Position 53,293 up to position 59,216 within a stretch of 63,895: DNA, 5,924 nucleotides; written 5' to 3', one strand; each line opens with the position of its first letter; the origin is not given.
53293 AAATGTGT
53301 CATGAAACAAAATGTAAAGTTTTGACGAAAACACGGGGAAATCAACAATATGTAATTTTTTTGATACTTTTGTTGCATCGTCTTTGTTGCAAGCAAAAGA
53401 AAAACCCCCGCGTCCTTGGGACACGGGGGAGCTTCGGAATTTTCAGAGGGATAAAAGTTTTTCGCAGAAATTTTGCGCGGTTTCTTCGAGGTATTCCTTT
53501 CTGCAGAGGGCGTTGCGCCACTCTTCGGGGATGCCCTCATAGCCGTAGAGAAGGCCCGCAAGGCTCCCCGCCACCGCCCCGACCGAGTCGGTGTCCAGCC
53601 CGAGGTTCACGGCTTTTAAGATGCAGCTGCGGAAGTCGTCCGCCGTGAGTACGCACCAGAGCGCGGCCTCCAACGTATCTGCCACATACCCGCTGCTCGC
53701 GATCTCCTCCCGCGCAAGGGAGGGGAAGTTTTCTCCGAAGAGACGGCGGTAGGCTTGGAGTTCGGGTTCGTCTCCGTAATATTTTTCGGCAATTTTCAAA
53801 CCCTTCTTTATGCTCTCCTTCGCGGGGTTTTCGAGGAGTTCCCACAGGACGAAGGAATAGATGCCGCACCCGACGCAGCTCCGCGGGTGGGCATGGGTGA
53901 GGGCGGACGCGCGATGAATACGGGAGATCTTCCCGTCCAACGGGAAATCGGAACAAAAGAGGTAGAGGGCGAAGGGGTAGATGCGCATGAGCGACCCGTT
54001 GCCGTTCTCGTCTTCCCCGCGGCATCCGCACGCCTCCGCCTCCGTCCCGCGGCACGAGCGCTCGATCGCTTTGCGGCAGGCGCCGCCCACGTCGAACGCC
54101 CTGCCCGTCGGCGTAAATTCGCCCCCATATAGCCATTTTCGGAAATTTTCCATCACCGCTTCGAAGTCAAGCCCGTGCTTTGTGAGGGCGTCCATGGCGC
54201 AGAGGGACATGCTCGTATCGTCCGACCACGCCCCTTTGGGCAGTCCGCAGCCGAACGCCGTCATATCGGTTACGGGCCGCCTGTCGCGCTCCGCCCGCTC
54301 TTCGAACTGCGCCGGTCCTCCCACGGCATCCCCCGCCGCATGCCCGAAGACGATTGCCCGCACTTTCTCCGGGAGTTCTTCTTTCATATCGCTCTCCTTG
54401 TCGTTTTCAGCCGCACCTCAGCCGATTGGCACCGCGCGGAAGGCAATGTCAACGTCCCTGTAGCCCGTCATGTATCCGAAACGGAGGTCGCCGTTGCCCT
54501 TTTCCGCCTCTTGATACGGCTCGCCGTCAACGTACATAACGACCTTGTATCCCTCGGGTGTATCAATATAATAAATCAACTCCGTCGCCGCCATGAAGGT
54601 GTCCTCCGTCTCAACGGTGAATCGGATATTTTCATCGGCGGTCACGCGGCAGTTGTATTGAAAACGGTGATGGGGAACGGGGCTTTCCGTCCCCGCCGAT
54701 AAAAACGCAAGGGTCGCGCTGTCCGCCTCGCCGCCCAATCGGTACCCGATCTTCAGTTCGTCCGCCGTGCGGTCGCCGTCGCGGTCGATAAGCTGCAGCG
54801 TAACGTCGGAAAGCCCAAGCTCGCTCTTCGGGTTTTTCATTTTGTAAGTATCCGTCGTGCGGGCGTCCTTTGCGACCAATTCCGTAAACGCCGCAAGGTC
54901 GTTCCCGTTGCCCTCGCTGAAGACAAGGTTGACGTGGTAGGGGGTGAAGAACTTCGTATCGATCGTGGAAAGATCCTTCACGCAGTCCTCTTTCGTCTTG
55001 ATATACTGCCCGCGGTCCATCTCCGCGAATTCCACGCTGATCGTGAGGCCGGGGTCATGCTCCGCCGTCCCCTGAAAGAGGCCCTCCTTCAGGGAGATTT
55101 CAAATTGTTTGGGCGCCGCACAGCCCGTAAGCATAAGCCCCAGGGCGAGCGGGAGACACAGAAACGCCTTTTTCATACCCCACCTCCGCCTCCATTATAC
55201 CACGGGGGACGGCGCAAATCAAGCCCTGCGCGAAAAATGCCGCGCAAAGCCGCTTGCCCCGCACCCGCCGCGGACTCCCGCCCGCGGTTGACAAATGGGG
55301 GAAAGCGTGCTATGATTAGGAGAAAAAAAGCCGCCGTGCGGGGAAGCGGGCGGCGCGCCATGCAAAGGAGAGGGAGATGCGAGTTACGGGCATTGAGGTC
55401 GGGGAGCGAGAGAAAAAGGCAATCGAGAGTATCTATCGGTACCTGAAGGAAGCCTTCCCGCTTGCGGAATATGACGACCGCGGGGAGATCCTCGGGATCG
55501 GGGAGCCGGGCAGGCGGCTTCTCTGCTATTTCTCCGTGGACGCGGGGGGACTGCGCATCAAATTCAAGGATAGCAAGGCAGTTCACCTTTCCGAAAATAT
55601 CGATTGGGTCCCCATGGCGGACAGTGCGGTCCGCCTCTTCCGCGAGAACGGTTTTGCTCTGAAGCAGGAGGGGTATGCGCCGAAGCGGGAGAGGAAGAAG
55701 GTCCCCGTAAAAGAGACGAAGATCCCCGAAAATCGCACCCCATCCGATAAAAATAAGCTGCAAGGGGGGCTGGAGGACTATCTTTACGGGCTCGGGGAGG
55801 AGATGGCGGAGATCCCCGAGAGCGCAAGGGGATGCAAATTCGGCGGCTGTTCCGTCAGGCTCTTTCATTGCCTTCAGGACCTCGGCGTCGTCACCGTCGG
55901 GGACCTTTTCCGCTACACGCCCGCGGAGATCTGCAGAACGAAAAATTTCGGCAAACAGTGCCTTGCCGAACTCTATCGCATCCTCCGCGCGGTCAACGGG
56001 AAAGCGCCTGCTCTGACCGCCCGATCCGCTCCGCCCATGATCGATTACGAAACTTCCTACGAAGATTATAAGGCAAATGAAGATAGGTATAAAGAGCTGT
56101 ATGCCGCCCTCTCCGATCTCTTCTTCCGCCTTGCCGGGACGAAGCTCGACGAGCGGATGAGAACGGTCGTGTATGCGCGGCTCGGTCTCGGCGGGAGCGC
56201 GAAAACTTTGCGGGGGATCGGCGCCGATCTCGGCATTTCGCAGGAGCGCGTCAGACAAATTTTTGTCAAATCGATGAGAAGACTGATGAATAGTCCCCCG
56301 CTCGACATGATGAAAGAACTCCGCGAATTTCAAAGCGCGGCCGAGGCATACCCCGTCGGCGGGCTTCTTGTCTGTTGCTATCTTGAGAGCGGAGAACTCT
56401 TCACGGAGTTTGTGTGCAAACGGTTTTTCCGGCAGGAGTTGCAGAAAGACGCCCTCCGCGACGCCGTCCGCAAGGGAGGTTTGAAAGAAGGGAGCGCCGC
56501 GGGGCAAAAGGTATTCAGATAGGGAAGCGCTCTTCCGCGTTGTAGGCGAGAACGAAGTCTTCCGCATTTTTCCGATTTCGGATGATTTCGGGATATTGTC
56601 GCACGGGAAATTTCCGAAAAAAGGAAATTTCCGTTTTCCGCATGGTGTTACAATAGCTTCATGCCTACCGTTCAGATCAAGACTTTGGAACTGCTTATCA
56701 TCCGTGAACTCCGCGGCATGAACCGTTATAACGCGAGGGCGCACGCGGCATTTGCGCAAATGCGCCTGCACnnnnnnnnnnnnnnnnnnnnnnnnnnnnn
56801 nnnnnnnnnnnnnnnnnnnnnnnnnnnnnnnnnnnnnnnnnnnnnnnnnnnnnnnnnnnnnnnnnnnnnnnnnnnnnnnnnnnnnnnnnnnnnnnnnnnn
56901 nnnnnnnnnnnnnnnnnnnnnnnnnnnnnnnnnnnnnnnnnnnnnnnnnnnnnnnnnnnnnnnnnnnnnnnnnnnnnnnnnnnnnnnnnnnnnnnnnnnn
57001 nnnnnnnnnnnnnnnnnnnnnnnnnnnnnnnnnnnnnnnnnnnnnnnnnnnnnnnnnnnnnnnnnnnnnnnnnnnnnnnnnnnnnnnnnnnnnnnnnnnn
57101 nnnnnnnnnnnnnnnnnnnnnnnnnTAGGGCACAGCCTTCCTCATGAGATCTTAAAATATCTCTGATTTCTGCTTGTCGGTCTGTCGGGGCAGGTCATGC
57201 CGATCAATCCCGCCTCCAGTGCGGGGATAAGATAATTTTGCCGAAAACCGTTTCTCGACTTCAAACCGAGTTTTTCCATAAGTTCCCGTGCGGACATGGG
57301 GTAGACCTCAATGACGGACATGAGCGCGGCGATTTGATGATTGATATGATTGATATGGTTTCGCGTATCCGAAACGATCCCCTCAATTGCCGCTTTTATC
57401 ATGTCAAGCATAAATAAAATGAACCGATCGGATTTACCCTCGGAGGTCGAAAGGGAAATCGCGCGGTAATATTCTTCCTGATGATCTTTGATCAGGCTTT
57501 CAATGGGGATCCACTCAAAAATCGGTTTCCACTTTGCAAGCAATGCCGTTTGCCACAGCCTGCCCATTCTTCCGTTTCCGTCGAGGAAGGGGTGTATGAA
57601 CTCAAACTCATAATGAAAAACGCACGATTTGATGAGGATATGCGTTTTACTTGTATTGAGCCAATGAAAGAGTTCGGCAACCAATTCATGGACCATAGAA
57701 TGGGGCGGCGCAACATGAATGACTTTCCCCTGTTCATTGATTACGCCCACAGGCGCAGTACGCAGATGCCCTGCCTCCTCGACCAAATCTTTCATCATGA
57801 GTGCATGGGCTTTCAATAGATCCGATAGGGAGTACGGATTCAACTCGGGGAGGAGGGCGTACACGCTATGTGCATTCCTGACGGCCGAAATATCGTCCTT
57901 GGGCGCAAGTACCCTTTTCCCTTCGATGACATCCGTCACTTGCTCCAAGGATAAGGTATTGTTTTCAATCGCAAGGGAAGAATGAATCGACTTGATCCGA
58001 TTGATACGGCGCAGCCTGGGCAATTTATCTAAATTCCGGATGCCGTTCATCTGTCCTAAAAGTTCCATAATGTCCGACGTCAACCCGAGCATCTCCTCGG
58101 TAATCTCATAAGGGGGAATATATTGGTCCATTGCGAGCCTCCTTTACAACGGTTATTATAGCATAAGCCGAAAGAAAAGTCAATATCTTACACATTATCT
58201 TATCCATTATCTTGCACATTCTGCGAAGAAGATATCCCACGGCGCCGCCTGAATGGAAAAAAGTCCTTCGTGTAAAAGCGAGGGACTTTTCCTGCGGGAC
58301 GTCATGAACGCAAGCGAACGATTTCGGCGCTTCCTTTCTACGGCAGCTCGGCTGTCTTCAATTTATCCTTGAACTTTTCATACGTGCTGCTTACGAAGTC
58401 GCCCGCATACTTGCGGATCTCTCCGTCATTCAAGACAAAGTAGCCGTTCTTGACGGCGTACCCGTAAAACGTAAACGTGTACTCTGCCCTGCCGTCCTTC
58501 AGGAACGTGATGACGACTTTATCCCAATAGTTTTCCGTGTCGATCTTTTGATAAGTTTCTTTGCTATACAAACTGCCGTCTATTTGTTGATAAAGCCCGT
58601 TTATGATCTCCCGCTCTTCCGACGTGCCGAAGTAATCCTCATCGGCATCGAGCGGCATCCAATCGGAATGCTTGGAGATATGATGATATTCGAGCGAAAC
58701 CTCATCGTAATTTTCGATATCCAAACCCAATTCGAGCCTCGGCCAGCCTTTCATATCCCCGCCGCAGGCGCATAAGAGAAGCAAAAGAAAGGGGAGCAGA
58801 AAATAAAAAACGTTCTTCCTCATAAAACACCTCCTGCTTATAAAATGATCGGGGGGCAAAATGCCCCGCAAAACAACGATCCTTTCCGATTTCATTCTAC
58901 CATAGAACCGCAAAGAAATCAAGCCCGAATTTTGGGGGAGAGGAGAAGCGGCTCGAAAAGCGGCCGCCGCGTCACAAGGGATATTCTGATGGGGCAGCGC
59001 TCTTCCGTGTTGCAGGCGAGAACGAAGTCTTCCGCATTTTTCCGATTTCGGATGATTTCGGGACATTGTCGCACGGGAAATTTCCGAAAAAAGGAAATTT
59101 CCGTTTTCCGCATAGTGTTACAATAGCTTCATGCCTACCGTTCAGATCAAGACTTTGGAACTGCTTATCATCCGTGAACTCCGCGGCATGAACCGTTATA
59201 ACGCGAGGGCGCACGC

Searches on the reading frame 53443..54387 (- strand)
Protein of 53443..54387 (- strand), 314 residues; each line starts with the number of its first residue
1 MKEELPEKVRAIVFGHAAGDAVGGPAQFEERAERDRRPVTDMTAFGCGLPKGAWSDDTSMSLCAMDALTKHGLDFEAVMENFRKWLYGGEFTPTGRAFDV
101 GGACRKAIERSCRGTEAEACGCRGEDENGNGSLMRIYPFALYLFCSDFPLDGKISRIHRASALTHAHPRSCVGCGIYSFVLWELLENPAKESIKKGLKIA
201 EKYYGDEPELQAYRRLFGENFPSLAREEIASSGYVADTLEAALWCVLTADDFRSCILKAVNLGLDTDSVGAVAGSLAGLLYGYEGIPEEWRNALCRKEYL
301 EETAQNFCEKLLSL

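Call 60: search_protein_families(library=pfam, max_evalue=0.001, proteins=[window:53443-54387:-])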
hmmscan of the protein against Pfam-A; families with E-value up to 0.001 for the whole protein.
window:53443-54387:- (314 aa): 1 family
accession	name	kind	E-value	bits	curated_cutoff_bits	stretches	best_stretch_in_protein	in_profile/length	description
PF03747.19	ADP_ribosyl_GH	-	2e-66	225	26.2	1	12-289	2-287/287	ADP-ribosylglycohydrolase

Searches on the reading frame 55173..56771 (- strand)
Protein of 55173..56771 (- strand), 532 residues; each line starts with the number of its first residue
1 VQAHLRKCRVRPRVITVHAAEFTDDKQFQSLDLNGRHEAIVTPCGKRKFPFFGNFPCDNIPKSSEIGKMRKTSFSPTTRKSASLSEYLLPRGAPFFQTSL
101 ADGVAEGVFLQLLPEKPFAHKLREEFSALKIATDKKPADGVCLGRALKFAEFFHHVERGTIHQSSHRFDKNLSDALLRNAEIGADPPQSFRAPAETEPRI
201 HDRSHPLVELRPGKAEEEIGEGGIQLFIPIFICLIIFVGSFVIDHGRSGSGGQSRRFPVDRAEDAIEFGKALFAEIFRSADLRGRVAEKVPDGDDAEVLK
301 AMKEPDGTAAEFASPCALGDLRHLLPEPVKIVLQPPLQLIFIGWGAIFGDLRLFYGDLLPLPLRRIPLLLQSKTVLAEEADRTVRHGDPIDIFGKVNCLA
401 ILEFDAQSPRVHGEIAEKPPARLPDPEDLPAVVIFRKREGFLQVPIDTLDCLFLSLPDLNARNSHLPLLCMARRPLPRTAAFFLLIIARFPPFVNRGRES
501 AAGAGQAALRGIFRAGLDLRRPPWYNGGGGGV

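Call 7: search_protein_families(library=pfam, max_evalue=0.1, proteins=[window:55173-56771:-])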
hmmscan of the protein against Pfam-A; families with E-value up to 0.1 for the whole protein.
window:55173-56771:- (532 aa): 2 families
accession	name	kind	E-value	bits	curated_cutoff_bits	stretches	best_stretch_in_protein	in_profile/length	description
PF05406.20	WGR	-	0.07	13.7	22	0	241-276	32-67/79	WGR domain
PF23717.1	DUF7159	-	0.09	12.8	27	0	266-331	93-155/206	Family of unknown function (DUF7159)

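Call 61: search_protein_families(library=phrogs, max_evalue=0.01, proteins=[window:55173-56771:-])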
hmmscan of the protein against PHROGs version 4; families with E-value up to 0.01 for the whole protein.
window:55173-56771:- (532 aa): 0 families

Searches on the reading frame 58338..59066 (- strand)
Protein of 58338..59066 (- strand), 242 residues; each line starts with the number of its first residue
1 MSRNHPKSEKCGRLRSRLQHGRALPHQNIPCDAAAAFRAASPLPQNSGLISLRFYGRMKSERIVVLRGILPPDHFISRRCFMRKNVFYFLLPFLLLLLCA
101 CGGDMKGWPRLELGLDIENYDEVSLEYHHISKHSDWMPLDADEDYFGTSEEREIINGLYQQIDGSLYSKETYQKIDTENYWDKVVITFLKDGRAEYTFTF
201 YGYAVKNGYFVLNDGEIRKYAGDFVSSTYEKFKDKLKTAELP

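Call 7: search_protein_families(library=pfam, max_evalue=0.1, proteins=[window:58338-59066:-])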
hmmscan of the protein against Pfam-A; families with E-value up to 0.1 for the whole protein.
window:58338-59066:- (242 aa): 1 family
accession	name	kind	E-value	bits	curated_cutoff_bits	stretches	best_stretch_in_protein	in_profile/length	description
PF18990.6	DUF5723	-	0.053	13.6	26.8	1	141-201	56-117/376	Family of unknown function (DUF5723)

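Call 8: search_protein_families(library=padloc, max_evalue=0.1, proteins=[window:58338-59066:-])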
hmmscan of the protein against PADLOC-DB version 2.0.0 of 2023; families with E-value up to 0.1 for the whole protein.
window:58338-59066:- (242 aa): 0 families

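Call 10: search_protein_families(library=ncbifam, max_evalue=0.1, proteins=[window:58338-59066:-])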
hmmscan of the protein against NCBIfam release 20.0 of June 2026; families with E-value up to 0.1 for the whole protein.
window:58338-59066:- (242 aa): 0 families
